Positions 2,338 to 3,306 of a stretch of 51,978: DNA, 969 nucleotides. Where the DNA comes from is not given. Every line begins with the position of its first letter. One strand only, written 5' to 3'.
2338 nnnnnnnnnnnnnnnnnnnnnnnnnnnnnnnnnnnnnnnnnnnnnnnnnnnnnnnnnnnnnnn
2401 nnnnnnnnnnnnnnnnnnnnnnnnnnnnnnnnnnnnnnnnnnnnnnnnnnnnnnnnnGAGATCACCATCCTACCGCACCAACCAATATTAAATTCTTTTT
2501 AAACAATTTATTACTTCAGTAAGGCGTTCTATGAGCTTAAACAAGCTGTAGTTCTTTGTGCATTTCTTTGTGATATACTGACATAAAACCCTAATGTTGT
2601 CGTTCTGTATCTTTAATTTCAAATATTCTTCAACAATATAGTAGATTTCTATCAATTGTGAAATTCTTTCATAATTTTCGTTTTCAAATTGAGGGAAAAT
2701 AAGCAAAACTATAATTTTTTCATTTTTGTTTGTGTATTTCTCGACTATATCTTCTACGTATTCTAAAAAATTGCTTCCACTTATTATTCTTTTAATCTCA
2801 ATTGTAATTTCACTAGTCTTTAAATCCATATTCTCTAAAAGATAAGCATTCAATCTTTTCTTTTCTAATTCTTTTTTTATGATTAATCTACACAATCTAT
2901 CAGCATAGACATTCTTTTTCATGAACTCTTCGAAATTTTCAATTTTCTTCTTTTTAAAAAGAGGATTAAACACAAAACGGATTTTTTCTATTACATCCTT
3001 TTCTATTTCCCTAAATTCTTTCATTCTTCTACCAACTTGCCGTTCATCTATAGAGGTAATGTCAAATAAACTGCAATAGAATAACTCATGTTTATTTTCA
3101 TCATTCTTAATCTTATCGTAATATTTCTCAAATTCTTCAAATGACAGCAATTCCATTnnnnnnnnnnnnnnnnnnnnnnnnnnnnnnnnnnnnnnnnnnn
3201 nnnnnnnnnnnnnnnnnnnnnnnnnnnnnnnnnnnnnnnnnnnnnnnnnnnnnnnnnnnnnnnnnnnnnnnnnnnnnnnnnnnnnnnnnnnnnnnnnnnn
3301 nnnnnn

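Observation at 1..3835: Co-directional RadC(JAB) / orphan 222 aa / Panacea-like / type IIG R-M cassette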

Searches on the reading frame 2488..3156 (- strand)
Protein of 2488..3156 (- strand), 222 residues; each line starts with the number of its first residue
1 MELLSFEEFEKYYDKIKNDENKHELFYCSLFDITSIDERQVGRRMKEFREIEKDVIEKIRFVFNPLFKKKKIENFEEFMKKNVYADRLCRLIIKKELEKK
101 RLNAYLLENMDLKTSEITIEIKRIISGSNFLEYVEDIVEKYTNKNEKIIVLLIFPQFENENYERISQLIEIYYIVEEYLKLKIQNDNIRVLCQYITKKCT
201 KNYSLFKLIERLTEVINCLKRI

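Call 6: search_protein_families(library=pfam, proteins=[window:2488-3156:-], max_evalue=0.1)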
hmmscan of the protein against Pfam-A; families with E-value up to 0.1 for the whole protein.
window:2488-3156:- (222 aa): 1 family
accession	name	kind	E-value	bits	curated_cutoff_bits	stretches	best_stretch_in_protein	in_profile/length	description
PF13716.11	CRAL_TRIO_2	-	0.09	13.5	23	0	128-193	20-83/137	Divergent CRAL/TRIO domain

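Call 7: search_protein_families(library=padloc, proteins=[window:2488-3156:-], max_evalue=0.1)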
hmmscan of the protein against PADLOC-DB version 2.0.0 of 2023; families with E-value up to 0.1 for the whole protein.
window:2488-3156:- (222 aa): 0 families

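Call 8: search_protein_families(library=ncbifam, proteins=[window:2488-3156:-], max_evalue=0.1)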
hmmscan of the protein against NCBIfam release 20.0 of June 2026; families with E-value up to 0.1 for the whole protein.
window:2488-3156:- (222 aa): 0 families

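Call 13: find_homologous_proteins(query=window:2488-3156:-, max_evalue=0.01)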
Query window:2488-3156:- (222 aa): 7 proteins with E <= 0.01 among 512 candidates.
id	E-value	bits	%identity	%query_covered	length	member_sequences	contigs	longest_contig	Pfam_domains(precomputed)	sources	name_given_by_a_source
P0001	3.7e-132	457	100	100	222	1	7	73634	-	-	-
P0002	1.3e-119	416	93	100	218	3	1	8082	-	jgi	jgi:hypothetical protein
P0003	1.2e-118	412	91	100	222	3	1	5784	-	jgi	-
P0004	6.6e-93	328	92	80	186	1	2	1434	-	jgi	jgi:hypothetical protein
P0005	2.0e-86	307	88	80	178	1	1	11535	-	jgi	jgi:hypothetical protein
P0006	1.3e-39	154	42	99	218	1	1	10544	-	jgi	jgi:hypothetical protein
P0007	2.5e-27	114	34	95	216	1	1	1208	-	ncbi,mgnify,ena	mgnify:CR=1 FL=1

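Call 14: find_encoding_contigs(protein=P0006, flank=10000)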
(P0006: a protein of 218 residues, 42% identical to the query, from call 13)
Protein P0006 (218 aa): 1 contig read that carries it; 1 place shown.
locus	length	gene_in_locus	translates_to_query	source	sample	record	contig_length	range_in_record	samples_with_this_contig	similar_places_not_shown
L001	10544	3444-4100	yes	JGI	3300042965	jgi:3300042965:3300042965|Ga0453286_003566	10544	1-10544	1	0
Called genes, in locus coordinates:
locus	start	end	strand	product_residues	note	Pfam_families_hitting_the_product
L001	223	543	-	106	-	-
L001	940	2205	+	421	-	PF13173:AAA_14, PF13635:DUF4143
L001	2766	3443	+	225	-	PF20582:UPF0758_N, PF04002:RadC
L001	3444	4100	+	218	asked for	-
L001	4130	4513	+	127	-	PF13274:SocA_Panacea (faint)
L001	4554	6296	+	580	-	PF12161:HsdM_N, PF02384:N6_Mtase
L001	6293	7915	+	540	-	-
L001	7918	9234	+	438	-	PF01420:Methylase_S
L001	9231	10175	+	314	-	-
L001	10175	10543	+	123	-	?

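Call 15: find_encoding_contigs(protein=P0005, flank=10000)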
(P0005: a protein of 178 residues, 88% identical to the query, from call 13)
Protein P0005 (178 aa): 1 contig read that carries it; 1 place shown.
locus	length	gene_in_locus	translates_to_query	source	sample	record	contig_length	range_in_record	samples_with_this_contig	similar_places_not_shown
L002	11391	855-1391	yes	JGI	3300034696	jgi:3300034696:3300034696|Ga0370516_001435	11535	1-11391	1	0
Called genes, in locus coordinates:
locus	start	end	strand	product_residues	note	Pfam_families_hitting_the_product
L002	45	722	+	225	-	PF20582:UPF0758_N, PF04002:RadC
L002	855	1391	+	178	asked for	-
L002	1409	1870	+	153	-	-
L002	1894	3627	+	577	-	PF07669:Eco57I (faint), PF12161:HsdM_N, PF02384:N6_Mtase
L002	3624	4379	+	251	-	PF12686:DUF3800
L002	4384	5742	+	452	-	PF01420:Methylase_S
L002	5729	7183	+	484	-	-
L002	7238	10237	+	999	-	PF04313:HSDR_N, PF04851:ResIII, PF18766:SWI2_SNF2, PF22679:T1R_D3-like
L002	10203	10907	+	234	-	PF01863:YgjP-like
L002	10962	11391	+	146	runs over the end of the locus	-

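Call 16: find_encoding_contigs(protein=P0001, flank=10000)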
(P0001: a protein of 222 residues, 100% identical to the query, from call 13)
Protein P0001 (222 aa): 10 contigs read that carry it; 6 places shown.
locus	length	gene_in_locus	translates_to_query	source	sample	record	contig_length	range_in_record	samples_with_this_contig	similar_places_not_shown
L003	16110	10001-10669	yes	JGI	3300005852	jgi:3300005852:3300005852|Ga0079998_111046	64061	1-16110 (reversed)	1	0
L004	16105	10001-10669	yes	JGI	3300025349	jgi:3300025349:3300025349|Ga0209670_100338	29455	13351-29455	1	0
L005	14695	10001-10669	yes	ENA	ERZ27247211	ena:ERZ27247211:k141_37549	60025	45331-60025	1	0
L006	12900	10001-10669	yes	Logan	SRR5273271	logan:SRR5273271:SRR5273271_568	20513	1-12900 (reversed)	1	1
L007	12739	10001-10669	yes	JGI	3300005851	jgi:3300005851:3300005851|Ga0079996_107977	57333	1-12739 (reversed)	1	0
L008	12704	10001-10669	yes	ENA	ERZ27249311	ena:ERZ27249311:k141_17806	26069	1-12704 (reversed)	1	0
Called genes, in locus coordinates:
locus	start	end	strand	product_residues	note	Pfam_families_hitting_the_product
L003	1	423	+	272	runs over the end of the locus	PF12706:Lactamase_B_2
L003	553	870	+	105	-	PF07521:RMMBL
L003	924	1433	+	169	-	-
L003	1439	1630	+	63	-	-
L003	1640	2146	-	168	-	-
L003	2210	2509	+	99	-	PF02643:DUF192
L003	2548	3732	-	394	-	PF07690:MFS_1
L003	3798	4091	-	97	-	PF00578:AhpC-TSA (weak), PF10417:1-cysPrx_C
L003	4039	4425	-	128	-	PF00578:AhpC-TSA, PF08534:Redoxin (weak)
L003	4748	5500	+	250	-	-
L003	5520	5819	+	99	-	-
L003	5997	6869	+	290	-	-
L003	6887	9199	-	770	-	PF25794:SACS (faint)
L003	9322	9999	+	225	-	PF20582:UPF0758_N, PF04002:RadC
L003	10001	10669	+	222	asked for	-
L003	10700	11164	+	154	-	-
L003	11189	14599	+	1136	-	PF02384:N6_Mtase, PF07669:Eco57I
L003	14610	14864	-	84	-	-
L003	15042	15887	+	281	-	-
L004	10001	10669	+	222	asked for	-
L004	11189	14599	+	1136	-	PF02384:N6_Mtase, PF07669:Eco57I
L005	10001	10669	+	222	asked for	-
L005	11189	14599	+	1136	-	PF02384:N6_Mtase, PF07669:Eco57I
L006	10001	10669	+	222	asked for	-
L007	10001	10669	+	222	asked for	-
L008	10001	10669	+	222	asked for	-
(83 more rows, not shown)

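Call 18: find_encoding_contigs(protein=P0002, flank=10000)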
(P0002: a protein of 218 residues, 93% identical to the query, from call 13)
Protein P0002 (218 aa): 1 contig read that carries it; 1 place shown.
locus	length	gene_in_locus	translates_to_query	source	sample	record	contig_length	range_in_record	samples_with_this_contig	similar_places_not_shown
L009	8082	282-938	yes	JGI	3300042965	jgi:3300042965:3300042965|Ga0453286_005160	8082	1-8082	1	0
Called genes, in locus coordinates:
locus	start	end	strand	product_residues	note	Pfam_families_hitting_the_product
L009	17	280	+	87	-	PF04002:RadC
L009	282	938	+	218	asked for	-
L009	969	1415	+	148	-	-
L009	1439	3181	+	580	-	PF07669:Eco57I (faint), PF12161:HsdM_N, PF02384:N6_Mtase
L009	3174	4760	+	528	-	-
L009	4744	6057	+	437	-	PF01420:Methylase_S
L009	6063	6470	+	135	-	-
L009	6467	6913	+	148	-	-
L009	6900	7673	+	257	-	-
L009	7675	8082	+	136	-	?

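Call 19: find_encoding_contigs(protein=P0003, flank=10000)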
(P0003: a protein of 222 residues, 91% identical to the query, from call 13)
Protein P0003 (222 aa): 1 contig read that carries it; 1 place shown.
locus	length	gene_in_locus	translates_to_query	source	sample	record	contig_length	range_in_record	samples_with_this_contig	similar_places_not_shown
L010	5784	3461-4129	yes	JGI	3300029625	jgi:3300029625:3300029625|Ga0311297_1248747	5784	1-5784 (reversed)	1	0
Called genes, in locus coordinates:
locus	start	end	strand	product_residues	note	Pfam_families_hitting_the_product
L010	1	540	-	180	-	?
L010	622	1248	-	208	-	PF00578:AhpC-TSA, PF08534:Redoxin, PF10417:1-cysPrx_C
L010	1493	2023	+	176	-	PF01928:CYTH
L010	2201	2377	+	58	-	-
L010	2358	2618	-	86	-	PF05016:ParE_toxin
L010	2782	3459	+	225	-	PF20582:UPF0758_N, PF04002:RadC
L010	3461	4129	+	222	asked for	-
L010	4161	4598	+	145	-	PF13274:SocA_Panacea (faint)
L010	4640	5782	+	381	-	?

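Call 34: search_protein_representatives(alignment_id=A1)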
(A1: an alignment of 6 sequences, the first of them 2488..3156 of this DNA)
Query: 6 sequences, 220 profile positions. Proteins with E-value up to 0.001 (for the whole library): 72; up to 1e-10: 40; up to 1e-30: 8. The best 72 are listed.
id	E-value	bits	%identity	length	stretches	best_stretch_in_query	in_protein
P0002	2.2e-103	361.2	-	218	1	1-220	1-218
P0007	2.0e-90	318.9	-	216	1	3-214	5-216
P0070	3.5e-65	236.3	-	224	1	4-219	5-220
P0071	2.4e-62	227.0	-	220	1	2-215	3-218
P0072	1.7e-52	194.8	-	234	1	3-219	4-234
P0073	1.6e-36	142.6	-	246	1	4-216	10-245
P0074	2.4e-34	135.5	-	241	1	5-215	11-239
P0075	1.3e-31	126.5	-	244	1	2-215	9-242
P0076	1.4e-30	123.2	-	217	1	10-214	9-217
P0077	1.7e-29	119.6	-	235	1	5-214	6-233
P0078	9.1e-29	117.2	-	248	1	3-214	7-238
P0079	2.7e-25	105.9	-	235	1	5-214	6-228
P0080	3.1e-25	105.7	-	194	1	51-215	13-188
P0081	8.8e-25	104.2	-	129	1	134-220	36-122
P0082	1.3e-24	103.7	-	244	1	4-200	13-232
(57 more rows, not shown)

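Call 37: predict_structure(alignment_id=A1)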
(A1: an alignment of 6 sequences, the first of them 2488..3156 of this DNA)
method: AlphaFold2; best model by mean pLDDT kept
length: 222 residues; sequences in the alignment: 6
mean_pLDDT: 75.3   pTM: 0.77
mean pLDDT of the five models: 75.3, 72.9, 72.3, 69.9, 66.8
residues with pLDDT >= 90: 60; 70-90: 81; 50-70: 58; < 50: 23
segments of 3 or more residues with pLDDT < 50: 34-45, 62-64
pLDDT, mean of each block of 10 residues (from residue 1): 64 83 83 51 50 50 52 58 68 93 87 92 68 85 90 76 60 84 91 86 92 94 83
secondary structure, 60 per line:
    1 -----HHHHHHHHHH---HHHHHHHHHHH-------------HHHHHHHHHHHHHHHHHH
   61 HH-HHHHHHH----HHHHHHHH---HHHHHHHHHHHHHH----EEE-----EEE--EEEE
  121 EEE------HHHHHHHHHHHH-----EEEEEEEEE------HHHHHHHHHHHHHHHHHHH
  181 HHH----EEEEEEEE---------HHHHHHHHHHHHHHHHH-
elements in order: H6-15 H19-29 H43-62 H64-70 H75-82 H86-99 E104-106 E112-114 E117-123 H130-141 E147-155 H162-183 E188-195 H205-221

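Call 38: search_solved_structures(query=A3, max_evalue=10)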
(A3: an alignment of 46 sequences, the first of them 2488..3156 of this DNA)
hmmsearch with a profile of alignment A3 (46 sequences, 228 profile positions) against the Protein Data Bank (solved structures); distinct sequences matched with E-value up to 10: 8.
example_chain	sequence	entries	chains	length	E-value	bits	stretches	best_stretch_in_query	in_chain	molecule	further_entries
8h9e_G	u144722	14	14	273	0.39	13.4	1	13-66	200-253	ATP synthase subunit gamma, mitochondrial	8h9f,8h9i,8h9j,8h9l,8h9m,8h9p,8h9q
1vpv_A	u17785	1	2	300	0.44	13.2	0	9-33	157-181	UPF0230 protein TM1468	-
2jdi_G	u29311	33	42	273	0.48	13.1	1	13-66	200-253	ATP SYNTHASE GAMMA CHAIN | ATP SYNTHASE SUBUNIT GAMMA, MITOCHONDRIAL | ATP synthase F(1) complex subunit gamma, mitochondrial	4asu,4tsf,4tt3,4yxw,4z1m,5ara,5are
1mgp_A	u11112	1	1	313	0.54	12.9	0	9-33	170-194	Hypothetical protein TM841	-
9pex_G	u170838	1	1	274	0.61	12.8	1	13-65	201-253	ATP synthase subunit gamma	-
9bxu_G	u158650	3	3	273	0.61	12.8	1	13-65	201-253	ATP synthase subunit gamma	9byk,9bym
1bmf_G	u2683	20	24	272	0.61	12.8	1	13-65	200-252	BOVINE MITOCHONDRIAL F1-ATPASE | ATP SYNTHASE GAMMA CHAIN | BOVINE MITOCHONDRIAL F1-ATPASE SUBUNIT GAMMA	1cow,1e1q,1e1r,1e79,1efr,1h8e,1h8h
6j5i_G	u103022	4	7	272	0.62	12.8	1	13-65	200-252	ATP synthase subunit gamma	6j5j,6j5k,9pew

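Call 44: fold_search(model_id=the predicted structure, library=pdb)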
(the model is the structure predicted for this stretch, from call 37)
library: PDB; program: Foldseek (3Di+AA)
matches with E <= 10: 1171; with E <= 0.001: 0
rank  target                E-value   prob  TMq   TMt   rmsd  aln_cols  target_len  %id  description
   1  4wny                  5.2e-02  0.80  0.26  0.37   5.9       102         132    9  Crystal structure of a protein from the universal stress protein family from Burkholderia pseudomallei (released 2014-11-05)
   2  9h4q_c                5.9e-02  0.96  0.33  0.27   3.8       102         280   10  Cryo-EM structure of the SEAC wing - EGOC (released 2025-11-05)
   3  5ahw_C                6.3e-02  0.75  0.24  0.32   6.7       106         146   10  Crystal structure of universal stress protein MSMEG_3811 in complex with cAMP (released 2015-04-01)
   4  8iys_A                8.0e-02  0.21  0.27  0.19  13.6       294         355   10  TUG891-bound FFAR4 in complex with Gq (released 2023-06-21)
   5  7y24_A                8.5e-02  0.75  0.31  0.32   8.2       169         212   12  Cryo-EM structure of the octreotide-bound SSTR2-miniGo-scFv16 complex (released 2022-10-19)
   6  8u02_B                9.5e-02  0.10  0.19  0.13  19.1       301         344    9  CryoEM structure of D2 dopamine receptor in complex with GoA KE mutant and dopamine (released 2024-08-21)
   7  6nbh_A                1.1e-01  0.51  0.32  0.32  18.2       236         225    9  Cryo-EM structure of parathyroid hormone receptor type 1 in complex with a long-acting parathyroid hormone analog and  (released 2019-04-17)
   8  9edr_G                1.2e-01  0.75  0.31  0.35   6.7       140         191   14  Tubulin Cofactors D,E,G,C and Tubulin complex -- TBCC N Terminus Bound to Tubulin (released 2026-02-04)
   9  6gpb_A                1.2e-01  0.21  0.25  0.10  11.6       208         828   13  REFINED CRYSTAL STRUCTURE OF THE PHOSPHORYLASE-HEPTULOSE 2-PHOSPHATE-OLIGOSACCHARIDE-AMP COMPLEX (released 1992-10-15)
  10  6eg8_J                1.2e-01  0.12  0.23  0.16  13.9       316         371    9  Structure of the GDP-bound Gs heterotrimer (released 2019-06-05)
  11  5uof_B                1.3e-01  0.33  0.25  0.14  15.5       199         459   10  Crystal structure of alpha,alpha-trehalose 6-phosphate sythase from Burkholderia multivorans (released 2017-02-15)
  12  2bhn_A                1.4e-01  0.51  0.28  0.29   6.1       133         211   18  XPF from Aeropyrum pernix (released 2005-02-23)
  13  2atx_A                1.5e-01  0.51  0.26  0.30   7.3       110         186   11  Crystal Structure of the TC10 GppNHp complex (released 2005-09-13)
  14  8buz_B                1.5e-01  0.20  0.28  0.21  13.9       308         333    9  Structure of Adenylyl cyclase 8 bound to stimulatory G-protein, Ca2+/Calmodulin, Forskolin and MANT-GTP (released 2023-12-13)
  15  2dfk_B                1.6e-01  0.54  0.26  0.30   7.0       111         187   16  Crystal structure of the CDC42-Collybistin II complex (released 2006-05-02)
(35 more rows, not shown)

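Call 46: search_protein_families(library=pfam, alignment_id=A3, max_evalue=1)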
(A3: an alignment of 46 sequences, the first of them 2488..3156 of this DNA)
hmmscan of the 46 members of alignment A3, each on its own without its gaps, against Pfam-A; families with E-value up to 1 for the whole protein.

A. member 1, window:2488-3156:- (222 aa): 2 families
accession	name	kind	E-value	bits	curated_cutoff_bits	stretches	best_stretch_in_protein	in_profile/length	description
PF13716.11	CRAL_TRIO_2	-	0.09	13.5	23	1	128-193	20-83/137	Divergent CRAL/TRIO domain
PF11709.13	Mit_ribos_Mrp51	-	0.49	10.4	27.1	1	4-111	97-178/362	Mitochondrial ribosomal protein subunit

B. families by the number of members that match (of 46 scanned): 49 families (the first 25 are shown)
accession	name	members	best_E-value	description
PF13020.12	NOV_C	3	0.04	Protein NO VEIN, C-terminal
PF13716.11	CRAL_TRIO_2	2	0.056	Divergent CRAL/TRIO domain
PF05064.18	Nsp1_C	1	0.0039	Nsp1-like C-terminal region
PF01881.21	Cas_Cas6_C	1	0.0053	CRISPR associated protein Cas6, C-terminal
PF06690.17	HcgC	1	0.0084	FeGP cofactor biosynthesis protein, methyltransferase HcgC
PF23067.1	MG280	1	0.0095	Uncharacterised protein MG280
PF14270.11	DUF4358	1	0.01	Domain of unknown function (DUF4358)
PF03590.20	AsnA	1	0.013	Aspartate-ammonia ligase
PF18742.7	DpnII-MboI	1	0.021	REase_DpnII-MboI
PF19047.5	HOOK_N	1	0.023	HOOK domain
PF07576.18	BRAP2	1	0.024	BRCA1-associated protein 2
PF21137.3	ANM3_C2H2_Zf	1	0.028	Protein arginine N-methyltransferase 3, C2H2 zinc finger domain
PF16569.11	GramPos_pilinBB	1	0.038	Gram-positive pilin backbone subunit 2, Cna-B-like domain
PF22749.2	Arb2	1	0.038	Arb2 domain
PF22634.1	POL2_thumb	1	0.038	DNA polymerase epsilon catalytic subunit A, thumb domain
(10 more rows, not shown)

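Call 50: find_related_loci(query=A4, collection=metagenome_contigs, flank=7000)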
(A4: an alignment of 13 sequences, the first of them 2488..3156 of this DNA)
Query A4 (222 aa) in metagenome_contigs; peptide patterns used: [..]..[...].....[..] (x = any residue, [..] = any of these).
144 stretches matched a pattern; 23 encode a relative of the query (tblastn E <= 1e-3); 23 distinct loci.
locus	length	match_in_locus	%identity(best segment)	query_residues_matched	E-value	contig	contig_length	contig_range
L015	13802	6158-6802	42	4-222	8e-47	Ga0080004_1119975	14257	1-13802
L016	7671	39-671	47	7-219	1e-46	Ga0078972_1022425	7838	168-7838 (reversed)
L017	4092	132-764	47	7-219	1e-46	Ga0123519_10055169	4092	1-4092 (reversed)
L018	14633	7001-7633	45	7-219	7e-45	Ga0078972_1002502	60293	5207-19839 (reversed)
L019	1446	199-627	48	78-222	2e-39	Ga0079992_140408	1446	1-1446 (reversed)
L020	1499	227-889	35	4-216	7e-28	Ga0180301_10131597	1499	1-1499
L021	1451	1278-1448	86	1-57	5e-28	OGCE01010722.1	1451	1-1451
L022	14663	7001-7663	34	16-216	1e-27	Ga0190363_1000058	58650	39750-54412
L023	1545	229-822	35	18-198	1e-22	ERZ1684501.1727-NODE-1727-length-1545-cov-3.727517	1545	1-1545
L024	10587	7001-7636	35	18-210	1e-19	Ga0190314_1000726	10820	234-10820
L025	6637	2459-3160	31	20-220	2e-18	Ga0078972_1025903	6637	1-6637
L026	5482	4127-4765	30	18-216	3e-18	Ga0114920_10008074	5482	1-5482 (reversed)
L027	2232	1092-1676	32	20-198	4e-18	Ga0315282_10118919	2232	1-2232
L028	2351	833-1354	33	7-184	4e-18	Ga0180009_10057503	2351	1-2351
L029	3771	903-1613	29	1-215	1e-16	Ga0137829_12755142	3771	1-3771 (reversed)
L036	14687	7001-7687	31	2-216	1e-21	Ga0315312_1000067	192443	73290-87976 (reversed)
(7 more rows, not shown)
